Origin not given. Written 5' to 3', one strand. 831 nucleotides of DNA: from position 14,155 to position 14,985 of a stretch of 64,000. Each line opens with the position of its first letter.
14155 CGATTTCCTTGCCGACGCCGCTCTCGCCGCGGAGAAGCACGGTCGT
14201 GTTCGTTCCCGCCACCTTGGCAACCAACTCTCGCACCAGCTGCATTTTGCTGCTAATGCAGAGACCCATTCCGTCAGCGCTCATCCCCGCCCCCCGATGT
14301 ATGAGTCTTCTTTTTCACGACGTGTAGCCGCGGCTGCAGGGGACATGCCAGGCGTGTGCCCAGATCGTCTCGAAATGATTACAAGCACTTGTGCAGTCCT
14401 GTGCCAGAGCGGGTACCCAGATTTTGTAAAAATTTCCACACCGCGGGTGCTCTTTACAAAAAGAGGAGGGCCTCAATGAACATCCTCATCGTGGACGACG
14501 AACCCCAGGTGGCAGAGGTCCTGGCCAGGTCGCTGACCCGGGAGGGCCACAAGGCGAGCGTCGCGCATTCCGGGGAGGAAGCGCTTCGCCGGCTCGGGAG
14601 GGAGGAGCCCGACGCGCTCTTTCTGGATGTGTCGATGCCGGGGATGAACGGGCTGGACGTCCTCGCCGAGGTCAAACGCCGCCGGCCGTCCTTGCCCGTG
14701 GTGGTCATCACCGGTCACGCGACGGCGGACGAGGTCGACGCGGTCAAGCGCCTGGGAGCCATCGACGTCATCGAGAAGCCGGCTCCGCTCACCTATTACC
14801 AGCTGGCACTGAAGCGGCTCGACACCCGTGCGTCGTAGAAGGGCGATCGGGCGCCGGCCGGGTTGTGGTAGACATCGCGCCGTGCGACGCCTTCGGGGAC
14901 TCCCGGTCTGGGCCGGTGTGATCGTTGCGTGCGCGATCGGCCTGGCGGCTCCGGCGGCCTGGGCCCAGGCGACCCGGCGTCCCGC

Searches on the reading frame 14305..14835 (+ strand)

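Call 71: search_protein_families(library=pfam, proteins=[window:14305-14835:+], max_evalue=0.00001)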
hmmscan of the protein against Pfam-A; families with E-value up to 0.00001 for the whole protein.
window:14305-14835:+ (177 aa): 1 family
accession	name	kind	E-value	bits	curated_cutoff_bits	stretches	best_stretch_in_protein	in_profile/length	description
PF00072.30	Response_reg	-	1e-27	96.9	30.2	1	60-160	1-101/111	Response regulator receiver domain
